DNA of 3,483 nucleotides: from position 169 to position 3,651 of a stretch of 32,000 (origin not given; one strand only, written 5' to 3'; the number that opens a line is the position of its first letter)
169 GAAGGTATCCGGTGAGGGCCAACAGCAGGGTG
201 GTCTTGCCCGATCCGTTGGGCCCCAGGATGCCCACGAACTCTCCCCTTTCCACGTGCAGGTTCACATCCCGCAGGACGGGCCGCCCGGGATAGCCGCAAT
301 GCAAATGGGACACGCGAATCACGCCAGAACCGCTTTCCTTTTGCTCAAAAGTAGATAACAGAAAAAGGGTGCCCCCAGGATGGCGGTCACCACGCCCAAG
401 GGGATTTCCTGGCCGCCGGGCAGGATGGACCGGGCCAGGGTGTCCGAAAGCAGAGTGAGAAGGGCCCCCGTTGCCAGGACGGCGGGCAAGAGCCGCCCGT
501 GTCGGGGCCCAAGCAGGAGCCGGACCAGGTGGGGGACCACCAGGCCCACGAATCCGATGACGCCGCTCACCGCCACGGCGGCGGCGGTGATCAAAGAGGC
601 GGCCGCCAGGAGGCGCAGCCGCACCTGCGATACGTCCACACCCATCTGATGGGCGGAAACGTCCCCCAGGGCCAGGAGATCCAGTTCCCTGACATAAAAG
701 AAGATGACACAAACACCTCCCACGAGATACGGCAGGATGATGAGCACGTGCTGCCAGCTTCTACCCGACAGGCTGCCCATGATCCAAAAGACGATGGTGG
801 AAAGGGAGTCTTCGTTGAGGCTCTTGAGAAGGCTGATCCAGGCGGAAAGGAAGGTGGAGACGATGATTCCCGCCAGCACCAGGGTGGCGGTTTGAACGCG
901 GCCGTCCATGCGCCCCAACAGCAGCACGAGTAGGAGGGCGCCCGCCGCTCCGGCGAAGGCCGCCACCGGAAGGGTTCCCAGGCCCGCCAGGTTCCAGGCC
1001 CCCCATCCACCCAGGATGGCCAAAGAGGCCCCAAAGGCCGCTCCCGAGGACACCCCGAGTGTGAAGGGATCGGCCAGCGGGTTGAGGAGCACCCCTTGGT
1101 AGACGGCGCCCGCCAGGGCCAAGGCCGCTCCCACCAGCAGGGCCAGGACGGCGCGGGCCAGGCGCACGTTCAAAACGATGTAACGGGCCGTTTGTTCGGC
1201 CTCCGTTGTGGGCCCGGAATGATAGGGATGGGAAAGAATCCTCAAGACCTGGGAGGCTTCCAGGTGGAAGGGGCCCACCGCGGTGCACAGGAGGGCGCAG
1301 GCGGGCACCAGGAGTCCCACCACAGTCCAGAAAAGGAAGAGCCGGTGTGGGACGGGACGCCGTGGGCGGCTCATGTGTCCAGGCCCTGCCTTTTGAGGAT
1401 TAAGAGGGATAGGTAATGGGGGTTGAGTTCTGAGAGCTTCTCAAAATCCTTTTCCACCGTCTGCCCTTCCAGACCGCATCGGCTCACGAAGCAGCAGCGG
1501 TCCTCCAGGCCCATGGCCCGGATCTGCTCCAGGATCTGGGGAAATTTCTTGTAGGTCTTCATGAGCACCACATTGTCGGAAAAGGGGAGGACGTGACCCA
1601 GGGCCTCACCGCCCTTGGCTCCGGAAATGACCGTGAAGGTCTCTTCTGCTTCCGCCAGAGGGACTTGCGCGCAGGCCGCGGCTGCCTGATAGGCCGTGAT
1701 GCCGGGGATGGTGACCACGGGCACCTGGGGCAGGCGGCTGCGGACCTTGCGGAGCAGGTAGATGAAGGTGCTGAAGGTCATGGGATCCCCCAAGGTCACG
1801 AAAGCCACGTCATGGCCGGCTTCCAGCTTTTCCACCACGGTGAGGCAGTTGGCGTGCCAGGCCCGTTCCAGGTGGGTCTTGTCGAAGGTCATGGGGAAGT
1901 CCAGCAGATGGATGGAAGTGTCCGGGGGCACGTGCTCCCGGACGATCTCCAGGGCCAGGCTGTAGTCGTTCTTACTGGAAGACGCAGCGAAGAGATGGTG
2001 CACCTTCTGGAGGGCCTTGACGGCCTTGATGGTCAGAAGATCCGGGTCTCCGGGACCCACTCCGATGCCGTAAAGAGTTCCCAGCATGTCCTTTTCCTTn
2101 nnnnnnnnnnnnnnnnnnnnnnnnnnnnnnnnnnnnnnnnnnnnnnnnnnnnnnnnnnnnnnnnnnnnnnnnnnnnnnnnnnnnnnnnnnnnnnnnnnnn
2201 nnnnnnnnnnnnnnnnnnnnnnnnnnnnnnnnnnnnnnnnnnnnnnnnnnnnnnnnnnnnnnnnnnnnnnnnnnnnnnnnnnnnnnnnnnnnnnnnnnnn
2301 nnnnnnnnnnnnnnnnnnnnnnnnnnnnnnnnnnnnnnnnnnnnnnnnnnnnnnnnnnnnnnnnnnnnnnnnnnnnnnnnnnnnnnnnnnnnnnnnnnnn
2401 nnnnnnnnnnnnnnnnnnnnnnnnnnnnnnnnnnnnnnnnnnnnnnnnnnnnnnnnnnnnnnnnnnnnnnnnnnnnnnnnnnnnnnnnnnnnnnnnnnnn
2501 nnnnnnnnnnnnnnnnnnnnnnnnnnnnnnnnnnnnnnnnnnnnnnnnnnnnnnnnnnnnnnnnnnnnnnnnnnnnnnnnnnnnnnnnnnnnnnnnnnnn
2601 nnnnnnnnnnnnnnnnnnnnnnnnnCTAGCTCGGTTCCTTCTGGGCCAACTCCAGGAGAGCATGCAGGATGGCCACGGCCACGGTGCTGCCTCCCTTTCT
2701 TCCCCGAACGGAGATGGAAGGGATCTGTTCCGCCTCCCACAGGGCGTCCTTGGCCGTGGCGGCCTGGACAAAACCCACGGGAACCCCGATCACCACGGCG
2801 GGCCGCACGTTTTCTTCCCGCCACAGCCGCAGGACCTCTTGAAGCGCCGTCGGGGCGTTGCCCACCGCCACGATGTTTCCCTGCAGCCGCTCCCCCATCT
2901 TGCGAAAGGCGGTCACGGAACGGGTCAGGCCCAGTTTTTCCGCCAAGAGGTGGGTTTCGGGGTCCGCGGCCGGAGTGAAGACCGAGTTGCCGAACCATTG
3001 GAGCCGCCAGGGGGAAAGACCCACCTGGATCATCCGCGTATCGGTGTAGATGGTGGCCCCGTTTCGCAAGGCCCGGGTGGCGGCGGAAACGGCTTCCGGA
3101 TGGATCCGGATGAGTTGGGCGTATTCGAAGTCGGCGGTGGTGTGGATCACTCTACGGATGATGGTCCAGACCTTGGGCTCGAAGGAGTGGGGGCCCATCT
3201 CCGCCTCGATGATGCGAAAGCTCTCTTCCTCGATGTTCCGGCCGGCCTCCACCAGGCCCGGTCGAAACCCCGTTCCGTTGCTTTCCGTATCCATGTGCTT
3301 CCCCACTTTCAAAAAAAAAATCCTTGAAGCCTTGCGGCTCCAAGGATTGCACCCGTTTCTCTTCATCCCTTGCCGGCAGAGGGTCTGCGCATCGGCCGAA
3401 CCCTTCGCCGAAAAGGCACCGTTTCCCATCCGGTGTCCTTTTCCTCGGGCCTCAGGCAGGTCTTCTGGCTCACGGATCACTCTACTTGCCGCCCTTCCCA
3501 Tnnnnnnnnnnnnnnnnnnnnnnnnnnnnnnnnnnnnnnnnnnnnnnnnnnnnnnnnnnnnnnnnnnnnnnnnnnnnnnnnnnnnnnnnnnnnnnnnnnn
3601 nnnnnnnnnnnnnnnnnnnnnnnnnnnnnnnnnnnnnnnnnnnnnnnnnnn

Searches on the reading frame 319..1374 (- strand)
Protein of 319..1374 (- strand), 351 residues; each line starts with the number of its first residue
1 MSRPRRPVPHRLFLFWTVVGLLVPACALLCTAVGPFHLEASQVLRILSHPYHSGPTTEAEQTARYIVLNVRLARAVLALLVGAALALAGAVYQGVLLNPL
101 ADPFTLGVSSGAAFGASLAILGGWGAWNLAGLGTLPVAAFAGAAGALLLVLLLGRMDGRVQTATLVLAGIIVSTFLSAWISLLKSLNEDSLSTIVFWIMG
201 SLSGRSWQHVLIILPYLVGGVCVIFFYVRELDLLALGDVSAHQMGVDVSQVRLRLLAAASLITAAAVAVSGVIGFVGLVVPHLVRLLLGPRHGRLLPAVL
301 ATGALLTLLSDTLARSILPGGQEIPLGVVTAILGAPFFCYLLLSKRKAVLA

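Call 17: search_protein_families(library=pfam, proteins=[window:319-1374:-])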
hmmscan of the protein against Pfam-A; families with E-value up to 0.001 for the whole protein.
window:319-1374:- (351 aa): 1 family
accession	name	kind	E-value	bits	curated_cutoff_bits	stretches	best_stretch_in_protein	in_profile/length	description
PF01032.23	FecCD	-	2.1e-93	313.2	26.5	1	25-343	4-310/311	FecCD transport family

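Call 30: find_encoding_contigs(protein=window:319-1374:-, flank=10000, max_places=3)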
Protein window:319-1374:- (351 aa): 1 contig read that carries it; 1 place shown.
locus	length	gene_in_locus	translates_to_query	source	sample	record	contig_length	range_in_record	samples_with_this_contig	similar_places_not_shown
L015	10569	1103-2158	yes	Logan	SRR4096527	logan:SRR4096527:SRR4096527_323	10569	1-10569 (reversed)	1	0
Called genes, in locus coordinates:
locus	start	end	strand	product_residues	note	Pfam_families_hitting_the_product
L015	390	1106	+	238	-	PF00590:TP_methylase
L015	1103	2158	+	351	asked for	PF01032:FecCD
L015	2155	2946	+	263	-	PF00005:ABC_tran, PF02463:SMC_N (weak), PF13304:AAA_21 (faint)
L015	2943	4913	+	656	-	PF01497:Peripla_BP_2, PF07670:Gate (weak)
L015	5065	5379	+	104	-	PF03349:Toluene_X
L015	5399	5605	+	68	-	-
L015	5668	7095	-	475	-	PF13600:DUF4140 (faint)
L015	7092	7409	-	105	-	-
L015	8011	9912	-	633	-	PF00580:UvrD-helicase, PF13245:AAA_19, PF13604:AAA_30 (faint), PF13361:UvrD_C, PF13538:UvrD_C_2 (faint)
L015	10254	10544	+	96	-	PF20978:Gta3 (weak), PF02686:GatC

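Call 81: search_protein_families(library=pfam, proteins=[L015:5668-7095:-, L015:7092-7409:-], max_evalue=0.01)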
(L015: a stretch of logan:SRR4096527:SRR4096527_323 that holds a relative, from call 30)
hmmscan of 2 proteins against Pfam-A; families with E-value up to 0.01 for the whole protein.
L015:5668-7095:- (475 aa): 2 families
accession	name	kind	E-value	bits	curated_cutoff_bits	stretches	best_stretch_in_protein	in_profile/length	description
PF13600.11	DUF4140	-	1.3e-05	26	27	1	36-93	5-59/98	N-terminal domain of unknown function (DUF4140)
PF13598.12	DUF4139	-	2.8e-05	24.4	31.8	1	186-432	4-154/205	Domain of unknown function (DUF4139)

L015:7092-7409:- (105 aa): 0 families

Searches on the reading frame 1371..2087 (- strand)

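Call 17: search_protein_families(library=pfam, proteins=[window:1371-2087:-])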
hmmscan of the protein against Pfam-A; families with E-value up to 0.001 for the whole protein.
window:1371-2087:- (238 aa): 1 family
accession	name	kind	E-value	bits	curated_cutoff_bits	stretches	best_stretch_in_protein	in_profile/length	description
PF00590.25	TP_methylase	-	1.4e-49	169.4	27.8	1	4-213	1-205/212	Tetrapyrrole (Corrin/Porphyrin) Methylases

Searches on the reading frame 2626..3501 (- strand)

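Call 17: search_protein_families(library=pfam, proteins=[window:2626-3501:-])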
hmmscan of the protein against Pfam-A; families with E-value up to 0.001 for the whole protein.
window:2626-3501:- (291 aa): 1 family
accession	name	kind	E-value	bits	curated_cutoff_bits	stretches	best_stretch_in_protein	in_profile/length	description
PF02570.20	CbiC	-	4.4e-74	248.8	22.5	1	90-284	2-195/196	Precorrin-8X methylmutase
